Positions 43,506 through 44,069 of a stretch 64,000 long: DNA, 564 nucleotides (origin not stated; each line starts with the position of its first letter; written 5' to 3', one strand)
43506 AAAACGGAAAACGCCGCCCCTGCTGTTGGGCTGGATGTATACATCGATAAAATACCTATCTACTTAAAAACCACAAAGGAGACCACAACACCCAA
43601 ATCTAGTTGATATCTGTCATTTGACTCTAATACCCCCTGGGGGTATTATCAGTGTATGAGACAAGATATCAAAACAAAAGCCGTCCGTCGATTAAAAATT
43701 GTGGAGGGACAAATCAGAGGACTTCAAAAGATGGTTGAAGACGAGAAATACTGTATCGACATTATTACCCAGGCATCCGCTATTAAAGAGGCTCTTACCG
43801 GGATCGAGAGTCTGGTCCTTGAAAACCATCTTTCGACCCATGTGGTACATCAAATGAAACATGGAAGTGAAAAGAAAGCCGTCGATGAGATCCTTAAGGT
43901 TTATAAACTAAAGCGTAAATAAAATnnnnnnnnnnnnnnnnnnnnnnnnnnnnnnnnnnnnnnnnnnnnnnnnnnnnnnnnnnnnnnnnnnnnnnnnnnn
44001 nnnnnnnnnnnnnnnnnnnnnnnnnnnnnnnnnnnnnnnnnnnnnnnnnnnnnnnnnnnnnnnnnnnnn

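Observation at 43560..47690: Copper homeostasis operon csoR-copA-HMA/permease-cupredoxin with a textbook CsoR operator and probable leaderless csoR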

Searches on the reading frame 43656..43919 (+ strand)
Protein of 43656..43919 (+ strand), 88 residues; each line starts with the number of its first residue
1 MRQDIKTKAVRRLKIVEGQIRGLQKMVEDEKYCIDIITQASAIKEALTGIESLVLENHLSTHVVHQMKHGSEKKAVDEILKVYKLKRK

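Call 7: search_protein_families(library=pfam, proteins=[window:43656-43919:+], max_evalue=0.01)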
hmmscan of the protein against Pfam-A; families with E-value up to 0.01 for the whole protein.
window:43656-43919:+ (88 aa): 1 family
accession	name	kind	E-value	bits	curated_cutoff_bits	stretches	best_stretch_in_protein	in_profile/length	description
PF02583.22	Trns_repr_metal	-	1.8e-25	89.5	22.8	1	6-83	2-76/78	Metal-sensitive transcriptional repressor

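Call 8: search_solved_structures(query=window:43656-43919:+, max_evalue=0.01, show_alignments=5)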
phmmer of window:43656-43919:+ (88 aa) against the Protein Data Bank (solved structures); distinct sequences matched with E-value up to 0.01: 10.
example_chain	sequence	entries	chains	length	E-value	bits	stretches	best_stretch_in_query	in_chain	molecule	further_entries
4m1p_A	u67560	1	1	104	1.4e-16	63.6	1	8-84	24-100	Copper-sensitive operon repressor (CsoR)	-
4adz_A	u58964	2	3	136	2.2e-13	53.4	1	6-78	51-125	CSOR | COPPER SENSITIVE OPERON REPRESSOR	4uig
3aai_A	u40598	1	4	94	6.9e-12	48.7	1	5-84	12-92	Copper homeostasis operon regulatory protein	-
2hh7_A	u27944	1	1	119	8e-11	45.3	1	6-84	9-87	Hypothetical protein CsoR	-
7mq1_A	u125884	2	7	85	5.5e-10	42.6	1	7-87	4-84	Copper-sensing transcriptional repressor csoR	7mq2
7mq3_A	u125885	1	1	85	1.6e-09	41.2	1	7-87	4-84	Copper-sensing transcriptional repressor csoR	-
5fmn_A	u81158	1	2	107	5.3e-09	39.5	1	4-78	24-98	INRS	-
6ahx_A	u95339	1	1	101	6.2e-08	36.1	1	6-83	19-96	Putative cytosolic protein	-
5lcy_A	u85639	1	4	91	3.4e-06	30.6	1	6-66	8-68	Frmr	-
5lbm_A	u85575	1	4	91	1.8e-05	28.3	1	6-64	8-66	Transcriptional repressor FrmR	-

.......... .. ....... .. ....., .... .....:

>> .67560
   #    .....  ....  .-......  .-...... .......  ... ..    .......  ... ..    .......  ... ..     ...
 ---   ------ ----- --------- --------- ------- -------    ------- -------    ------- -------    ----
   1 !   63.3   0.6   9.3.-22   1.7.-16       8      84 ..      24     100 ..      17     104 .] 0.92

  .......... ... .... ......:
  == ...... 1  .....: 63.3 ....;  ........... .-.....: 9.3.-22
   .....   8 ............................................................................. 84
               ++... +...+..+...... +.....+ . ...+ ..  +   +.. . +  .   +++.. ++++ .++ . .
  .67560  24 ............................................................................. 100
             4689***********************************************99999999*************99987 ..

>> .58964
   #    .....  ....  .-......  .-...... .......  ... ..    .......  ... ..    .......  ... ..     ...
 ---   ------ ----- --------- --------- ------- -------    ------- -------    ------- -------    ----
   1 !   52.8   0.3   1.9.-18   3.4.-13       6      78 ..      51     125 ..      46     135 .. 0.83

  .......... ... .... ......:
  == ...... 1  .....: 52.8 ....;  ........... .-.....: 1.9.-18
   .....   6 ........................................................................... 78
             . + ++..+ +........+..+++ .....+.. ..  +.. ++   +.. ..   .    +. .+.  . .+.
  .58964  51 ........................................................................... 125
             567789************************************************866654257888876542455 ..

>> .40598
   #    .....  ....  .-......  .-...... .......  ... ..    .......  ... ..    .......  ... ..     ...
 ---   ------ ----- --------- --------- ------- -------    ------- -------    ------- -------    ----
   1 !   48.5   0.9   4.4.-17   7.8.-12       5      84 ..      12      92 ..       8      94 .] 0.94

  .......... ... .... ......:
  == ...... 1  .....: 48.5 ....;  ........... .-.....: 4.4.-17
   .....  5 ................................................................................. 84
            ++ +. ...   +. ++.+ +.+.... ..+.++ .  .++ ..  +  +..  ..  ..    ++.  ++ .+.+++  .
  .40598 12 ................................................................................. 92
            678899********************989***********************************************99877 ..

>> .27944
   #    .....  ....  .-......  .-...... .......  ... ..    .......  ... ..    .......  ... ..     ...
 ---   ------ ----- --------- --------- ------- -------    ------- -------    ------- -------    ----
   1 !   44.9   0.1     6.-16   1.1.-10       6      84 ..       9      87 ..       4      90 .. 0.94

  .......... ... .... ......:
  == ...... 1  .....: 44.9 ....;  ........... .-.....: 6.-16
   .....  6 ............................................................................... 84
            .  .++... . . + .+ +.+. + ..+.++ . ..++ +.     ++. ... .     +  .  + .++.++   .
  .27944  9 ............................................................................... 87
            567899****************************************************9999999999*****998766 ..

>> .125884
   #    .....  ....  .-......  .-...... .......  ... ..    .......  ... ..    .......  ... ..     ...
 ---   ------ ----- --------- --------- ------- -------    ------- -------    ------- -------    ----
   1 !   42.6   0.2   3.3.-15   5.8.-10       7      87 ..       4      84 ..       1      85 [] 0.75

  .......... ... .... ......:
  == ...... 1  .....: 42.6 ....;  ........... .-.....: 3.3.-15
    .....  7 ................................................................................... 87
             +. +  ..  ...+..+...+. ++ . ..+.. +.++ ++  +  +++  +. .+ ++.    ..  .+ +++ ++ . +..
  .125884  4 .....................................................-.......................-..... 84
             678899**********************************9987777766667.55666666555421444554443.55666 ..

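Call 14: find_encoding_contigs(protein=window:43656-43919:+, flank=10000, max_places=10)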
Protein window:43656-43919:+ (88 aa): no gene with exactly this product is on record in the collection.

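Call 15: find_homologous_proteins(query=window:43656-43919:+, max_evalue=0.00001)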
Query window:43656-43919:+ (88 aa): 2402 proteins with E <= 0.00001 among 2403 candidates; the best 120 are listed.
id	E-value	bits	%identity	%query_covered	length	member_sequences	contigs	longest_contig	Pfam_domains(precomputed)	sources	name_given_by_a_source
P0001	1.4e-45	170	95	100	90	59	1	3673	PF02583.23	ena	-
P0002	2.1e-45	169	95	100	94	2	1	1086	PF02583.23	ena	-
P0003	4.2e-45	168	95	100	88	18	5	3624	PF02583.23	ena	-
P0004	6.1e-45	168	95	100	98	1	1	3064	PF02583.23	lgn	-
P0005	6.7e-45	168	94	100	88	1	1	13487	PF02583.23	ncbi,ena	-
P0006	7.7e-45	168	92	100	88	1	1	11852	PF02583.23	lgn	-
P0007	9.6e-45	167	93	100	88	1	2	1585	PF02583.23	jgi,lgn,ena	jgi:DNA-binding FrmR family transcriptional regulator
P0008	1.0e-44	167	92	100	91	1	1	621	PF02583.23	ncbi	-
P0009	2.1e-44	166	94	100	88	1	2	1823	PF02583.23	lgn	-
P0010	3.7e-44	165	93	100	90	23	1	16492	PF02583.23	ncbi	-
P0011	5.8e-44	165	91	100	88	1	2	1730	PF02583.23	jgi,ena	jgi:DNA-binding FrmR family transcriptional regulator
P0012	8.3e-44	164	92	100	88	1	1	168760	PF02583.23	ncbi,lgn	-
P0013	1.0e-43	164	92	100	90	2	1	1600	PF02583.23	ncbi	-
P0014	1.4e-43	164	91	100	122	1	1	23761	PF02583.23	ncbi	-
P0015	1.7e-43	163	93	100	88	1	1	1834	PF02583.23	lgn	-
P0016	2.0e-43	163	91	100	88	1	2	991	PF02583.23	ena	-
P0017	2.3e-43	163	90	100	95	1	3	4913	PF02583.23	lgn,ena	-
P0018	2.8e-43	163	91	100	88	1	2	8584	PF02583.23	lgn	-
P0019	3.9e-43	162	91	100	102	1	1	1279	PF02583.23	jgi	jgi:CsoR family transcriptional regulator, copper-sensing transcriptional repressor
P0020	4.2e-43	162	92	100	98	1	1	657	PF02583.23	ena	-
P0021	4.6e-43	162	91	100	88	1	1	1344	PF02583.23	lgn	-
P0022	5.0e-43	162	89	100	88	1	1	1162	PF02583.23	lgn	-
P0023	5.4e-43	162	91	100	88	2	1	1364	PF02583.23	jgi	jgi:CsoR family transcriptional regulator, copper-sensing transcriptional repressor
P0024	9.2e-43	161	92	100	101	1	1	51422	PF02583.23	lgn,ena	-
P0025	1.3e-42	161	90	100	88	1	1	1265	PF02583.23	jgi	jgi:DNA-binding FrmR family transcriptional regulator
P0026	1.4e-42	160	89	100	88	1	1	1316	PF02583.23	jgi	jgi:DNA-binding FrmR family transcriptional regulator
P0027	1.7e-42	160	90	100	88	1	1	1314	PF02583.23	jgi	jgi:DNA-binding FrmR family transcriptional regulator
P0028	2.5e-42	160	94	100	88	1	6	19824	PF02583.23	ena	-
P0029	4.4e-42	159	89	100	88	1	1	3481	PF02583.23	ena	-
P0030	5.4e-42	159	90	100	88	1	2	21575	PF02583.23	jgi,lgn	jgi:DNA-binding FrmR family transcriptional regulator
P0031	7.7e-42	158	89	100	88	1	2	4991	PF02583.23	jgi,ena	-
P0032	9.8e-42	158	86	100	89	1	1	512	PF02583.23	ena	-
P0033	1.0e-41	158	86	100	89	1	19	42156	PF02583.23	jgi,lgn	jgi:DNA-binding FrmR family transcriptional regulator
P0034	1.3e-41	157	88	100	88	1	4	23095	PF02583.23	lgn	-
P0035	1.4e-41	157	89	100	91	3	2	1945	PF02583.23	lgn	-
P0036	2.5e-41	157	90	100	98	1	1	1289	PF02583.23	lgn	-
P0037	3.5e-41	156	85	100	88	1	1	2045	PF02583.23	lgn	-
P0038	6.9e-41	155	89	100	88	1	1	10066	PF02583.23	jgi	jgi:CsoR family transcriptional regulator, copper-sensing transcriptional repressor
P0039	1.0e-40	155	88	100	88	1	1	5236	PF02583.23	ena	-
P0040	1.4e-40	154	84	100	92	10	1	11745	PF02583.23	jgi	jgi:DNA-binding FrmR family transcriptional regulator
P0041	3.1e-40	153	84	100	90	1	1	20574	PF02583.23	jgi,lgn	jgi:DNA-binding FrmR family transcriptional regulator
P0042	4.2e-40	153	83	100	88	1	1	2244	PF02583.23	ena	-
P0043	7.3e-40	152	86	100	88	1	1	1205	PF02583.23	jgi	jgi:CsoR family transcriptional regulator, copper-sensing transcriptional repressor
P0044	1.2e-39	151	83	100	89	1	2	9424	PF02583.23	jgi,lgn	jgi:DNA-binding FrmR family transcriptional regulator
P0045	1.2e-39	151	83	100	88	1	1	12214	PF02583.23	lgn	-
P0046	1.5e-39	151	84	100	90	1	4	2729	PF02583.23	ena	-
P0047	1.5e-39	151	82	100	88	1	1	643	PF02583.23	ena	-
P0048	2.0e-39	150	83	100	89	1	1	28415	PF02583.23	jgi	jgi:DNA-binding FrmR family transcriptional regulator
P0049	2.3e-39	150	84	100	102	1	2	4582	PF02583.23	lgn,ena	-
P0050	2.3e-39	150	81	100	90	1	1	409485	PF02583.23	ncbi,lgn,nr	ncbi:MAG: metal-sensing transcriptional repressor [Candidatus Vogelbacteria bacterium]|nr:metal-sens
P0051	2.9e-39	150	84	100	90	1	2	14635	PF02583.23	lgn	-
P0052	3.6e-39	150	81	100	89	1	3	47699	PF02583.23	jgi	jgi:DNA-binding FrmR family transcriptional regulator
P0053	5.5e-39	149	81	100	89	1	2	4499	PF02583.23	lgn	-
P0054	9.3e-39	148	81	100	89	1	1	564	PF02583.23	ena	-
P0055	1.2e-38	148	80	100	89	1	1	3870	PF02583.23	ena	-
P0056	1.2e-38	148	80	100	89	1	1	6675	PF02583.23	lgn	-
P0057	1.3e-38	148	80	100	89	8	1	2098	PF02583.23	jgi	jgi:CsoR family transcriptional regulator, copper-sensing transcriptional repressor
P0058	1.3e-38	148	80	100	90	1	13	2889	PF02583.23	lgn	-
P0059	1.8e-38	147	82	100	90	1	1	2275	PF02583.23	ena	-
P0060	1.9e-38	147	80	100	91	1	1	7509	PF02583.23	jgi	jgi:CsoR family transcriptional regulator, copper-sensing transcriptional repressor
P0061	2.4e-38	147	81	100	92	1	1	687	PF02583.23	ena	-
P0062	2.5e-38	147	77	100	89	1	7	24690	PF02583.23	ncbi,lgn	ncbi:MAG TPA: metal-sensitive transcriptional regulator [Candidatus Paceibacterota bacterium]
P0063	2.9e-38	147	81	100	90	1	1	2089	PF02583.23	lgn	-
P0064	2.9e-38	147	78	100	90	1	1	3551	PF02583.23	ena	-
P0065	3.1e-38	147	77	100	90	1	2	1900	PF02583.23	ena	-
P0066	3.5e-38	147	77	100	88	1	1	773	PF02583.23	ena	-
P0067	3.7e-38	146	80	100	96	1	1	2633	PF02583.23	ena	-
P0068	3.8e-38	146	77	100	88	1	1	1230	PF02583.23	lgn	-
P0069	4.0e-38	146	81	100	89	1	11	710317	PF02583.23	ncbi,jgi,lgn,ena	ncbi:MAG: metal-sensing transcriptional repressor [Candidatus Microsaccharimonas sp.]|jgi:DNA-bindin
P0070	4.1e-38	146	77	100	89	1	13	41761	PF02583.23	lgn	-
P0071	4.6e-38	146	78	100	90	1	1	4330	PF02583.23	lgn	-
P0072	4.9e-38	146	80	100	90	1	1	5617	PF02583.23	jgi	jgi:CsoR family transcriptional regulator, copper-sensing transcriptional repressor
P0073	5.3e-38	146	80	99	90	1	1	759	PF02583.23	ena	-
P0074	5.3e-38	146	80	100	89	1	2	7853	PF02583.23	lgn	-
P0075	5.3e-38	146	80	100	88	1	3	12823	PF02583.23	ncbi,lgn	-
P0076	5.7e-38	146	81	100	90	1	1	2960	PF02583.23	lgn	-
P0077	6.3e-38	146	77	100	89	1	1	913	PF02583.23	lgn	-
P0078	6.7e-38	146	78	100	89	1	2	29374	PF02583.23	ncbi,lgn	-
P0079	7.5e-38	145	80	100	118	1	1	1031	PF02583.23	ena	-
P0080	7.9e-38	145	78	100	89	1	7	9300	PF02583.23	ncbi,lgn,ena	-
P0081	8.6e-38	145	75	100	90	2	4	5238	PF02583.23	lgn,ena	-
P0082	9.4e-38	145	76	100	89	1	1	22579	PF02583.23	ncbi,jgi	ncbi:MAG: metal-sensitive transcriptional regulator [Candidatus Paceibacterota bacterium]|jgi:DNA-bi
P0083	1.1e-37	145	78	100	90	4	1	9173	PF02583.23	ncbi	-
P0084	1.1e-37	145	82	100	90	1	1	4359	PF02583.23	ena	-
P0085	1.4e-37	145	78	100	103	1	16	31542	PF02583.23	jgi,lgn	jgi:DNA-binding FrmR family transcriptional regulator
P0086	1.5e-37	145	77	100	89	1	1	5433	PF02583.23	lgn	-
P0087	1.5e-37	144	77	100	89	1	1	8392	PF02583.23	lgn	-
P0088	1.5e-37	144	78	100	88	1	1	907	PF02583.23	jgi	-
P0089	1.5e-37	144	77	100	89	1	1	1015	PF02583.23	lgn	-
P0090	1.7e-37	144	81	100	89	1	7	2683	PF02583.23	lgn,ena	-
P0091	1.8e-37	144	78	100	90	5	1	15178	PF02583.23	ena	-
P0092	2.1e-37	144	81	100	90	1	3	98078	PF02583.23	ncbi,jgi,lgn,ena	jgi:DNA-binding FrmR family transcriptional regulator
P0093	2.1e-37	144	77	100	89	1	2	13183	PF02583.23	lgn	-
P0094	2.1e-37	144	77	100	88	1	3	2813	PF02583.23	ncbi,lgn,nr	ncbi:MAG: CsoR family transcriptional regulator, copper-sensing transcriptional repressor [Patesciba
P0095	2.2e-37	144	78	100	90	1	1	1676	PF02583.23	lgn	-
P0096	2.3e-37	144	77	100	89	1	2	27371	PF02583.23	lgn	-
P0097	2.3e-37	144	78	100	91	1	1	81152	PF02583.23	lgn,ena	-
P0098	2.5e-37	144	77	100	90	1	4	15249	PF02583.23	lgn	-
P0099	2.8e-37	144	76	100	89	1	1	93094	PF02583.23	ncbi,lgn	-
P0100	2.8e-37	144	76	100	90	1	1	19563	PF02583.23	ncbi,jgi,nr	ncbi:MAG: hypothetical protein AB198_01795 [Parcubacteria bacterium C7867-003]|nr:MAG: hypothetical 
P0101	2.8e-37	144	80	100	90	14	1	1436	PF02583.23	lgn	-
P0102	2.9e-37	144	78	100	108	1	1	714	PF02583.23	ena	-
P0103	3.4e-37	143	78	100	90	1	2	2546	PF02583.23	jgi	jgi:DNA-binding FrmR family transcriptional regulator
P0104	3.5e-37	143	74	100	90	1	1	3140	PF02583.23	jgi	jgi:CsoR family transcriptional regulator, copper-sensing transcriptional repressor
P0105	4.8e-37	143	77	100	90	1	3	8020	PF02583.23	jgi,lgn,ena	-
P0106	4.9e-37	143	77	100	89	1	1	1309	PF02583.23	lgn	-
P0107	4.9e-37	143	81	100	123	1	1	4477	PF02583.23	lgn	-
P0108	5.0e-37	143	76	100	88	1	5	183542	PF02583.23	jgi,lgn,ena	-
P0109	5.1e-37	143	78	100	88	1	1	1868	PF02583.23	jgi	jgi:DNA-binding FrmR family transcriptional regulator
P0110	6.3e-37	143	74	100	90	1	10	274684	PF02583.23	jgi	jgi:DNA-binding FrmR family transcriptional regulator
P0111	6.6e-37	142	78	100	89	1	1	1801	PF02583.23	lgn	-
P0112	6.6e-37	142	78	100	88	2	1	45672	PF02583.23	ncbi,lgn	-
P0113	6.7e-37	142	80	100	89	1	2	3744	PF02583.23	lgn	-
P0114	6.9e-37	142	75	100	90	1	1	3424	PF02583.23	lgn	-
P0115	7.0e-37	142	78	100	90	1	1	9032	PF02583.23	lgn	-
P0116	7.0e-37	142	78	100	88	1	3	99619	PF02583.23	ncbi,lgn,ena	-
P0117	7.6e-37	142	80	100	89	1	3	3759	PF02583.23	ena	-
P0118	7.9e-37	142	77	100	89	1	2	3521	PF02583.23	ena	-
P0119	8.6e-37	142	76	100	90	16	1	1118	PF02583.23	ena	-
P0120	9.4e-37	142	76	100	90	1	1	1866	PF02583.23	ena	-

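Call 18: find_related_loci(query=window:43656-43919:+, collection=genome_contigs, flank=10000)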
Query window:43656-43919:+ (88 aa) in genome_contigs; peptide patterns used: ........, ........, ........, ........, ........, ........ (x = any residue, [..] = any of these).
600 stretches matched a pattern (row limit reached: there are more); 421 encode a relative of the query (tblastn E <= 1e-3); the best 80 are kept; 80 distinct loci.
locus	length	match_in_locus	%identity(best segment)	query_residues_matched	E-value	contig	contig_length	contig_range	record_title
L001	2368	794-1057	98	1-88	2e-53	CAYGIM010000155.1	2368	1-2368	MAG TPA_asm: uncultured Candidatus Peribacteria bacterium isolate ERP113451_co1_65 genome assembly, contig: NODE_79632_l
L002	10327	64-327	98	1-88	9e-53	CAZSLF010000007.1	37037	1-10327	MAG TPA_asm: uncultured Candidatus Saccharibacteria bacterium isolate SRP286056_co1_598 genome assembly, contig: NODE_11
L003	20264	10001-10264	98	1-88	9e-53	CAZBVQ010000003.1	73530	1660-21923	MAG TPA_asm: uncultured Candidatus Saccharibacteria bacterium isolate SRP133034_co1_10 genome assembly, contig: NODE_158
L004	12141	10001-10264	98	1-88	9e-53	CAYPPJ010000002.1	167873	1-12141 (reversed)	MAG TPA_asm: uncultured Candidatus Saccharibacteria bacterium isolate SRP278252_co2_123 genome assembly, contig: NODE_99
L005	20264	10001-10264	95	1-88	7e-52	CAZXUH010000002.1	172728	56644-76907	MAG TPA_asm: uncultured Candidatus Saccharibacteria bacterium isolate SRP292972_co3_33 genome assembly, contig: NODE_120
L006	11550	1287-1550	94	1-88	3e-51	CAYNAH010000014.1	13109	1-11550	MAG TPA_asm: uncultured Candidatus Saccharibacteria bacterium isolate SRP342105_co1_464 genome assembly, contig: NODE_64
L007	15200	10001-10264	94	1-88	5e-51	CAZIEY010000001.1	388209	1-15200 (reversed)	MAG TPA_asm: uncultured Candidatus Saccharibacteria bacterium isolate SRP296810_co1_80 genome assembly, contig: NODE_9_l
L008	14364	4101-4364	93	1-88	3e-50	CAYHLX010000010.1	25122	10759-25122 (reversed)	MAG TPA_asm: uncultured Candidatus Saccharibacteria bacterium isolate ERP119705_co13_651 genome assembly, contig: NODE_2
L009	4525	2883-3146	93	1-88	3e-50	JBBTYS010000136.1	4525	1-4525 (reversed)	MAG: Patescibacteria group bacterium isolate H41-bin028_1 H41_bin028_1_000000000136, whole genome shotgun sequence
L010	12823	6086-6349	80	1-88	6e-44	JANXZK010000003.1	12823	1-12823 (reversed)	MAG: bacterium isolate GL140_4_metabat_307 GL140_4_k141_1725339, whole genome shotgun sequence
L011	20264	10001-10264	78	1-88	4e-43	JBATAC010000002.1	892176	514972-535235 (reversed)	MAG: Candidatus Microsaccharimonas sp. isolate MFD10545_ilm_asm_bin1 k127_37395, whole genome shotgun sequence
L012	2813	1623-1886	77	1-88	4e-43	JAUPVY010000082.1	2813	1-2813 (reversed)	MAG: Patescibacteria group bacterium isolate erpe_2018_sw_42hr_WHONDRS-SW48-000099_A_bin.74 scaffold_12840, whole genome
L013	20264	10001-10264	78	1-88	2e-43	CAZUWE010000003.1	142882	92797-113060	MAG TPA_asm: uncultured Candidatus Peribacteria bacterium isolate SRP342105_co1_252 genome assembly, contig: NODE_129_le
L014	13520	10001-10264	74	1-88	4e-42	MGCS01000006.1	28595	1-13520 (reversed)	MAG: Candidatus Saccharibacteria bacterium RIFCSPHIGHO2_12_FULL_44_22 rifcsphigho2_12_scaffold_1982, whole genome shotgu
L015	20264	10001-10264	75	1-88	3e-42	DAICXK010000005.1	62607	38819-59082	MAG TPA_asm: Candidatus Saccharibacteria bacterium isolate clean1745 NODE_5_length_62607_cov_4.718199, whole genome shot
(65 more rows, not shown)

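Call 46: search_protein_families(library=ncbifam, proteins=[window:43656-43919:+], max_evalue=0.001)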
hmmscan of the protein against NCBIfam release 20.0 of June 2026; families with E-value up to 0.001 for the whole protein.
window:43656-43919:+ (88 aa): 3 families
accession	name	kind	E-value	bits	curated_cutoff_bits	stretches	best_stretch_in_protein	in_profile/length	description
NF052430.1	repress_RicR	exception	1.7e-18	67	175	1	6-73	8-75/93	copper-sensing transcriptional repressor RicR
NF011613.0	PRK15039.1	equivalog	5e-12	46.3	138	1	6-83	8-85/90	Ni(II)/Co(II)-binding transcriptional repressor RcnR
NF008464.0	PRK11352.1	equivalog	4.2e-10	39.9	133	1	5-82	7-85/91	formaldehyde-responsive transcriptional repressor FrmR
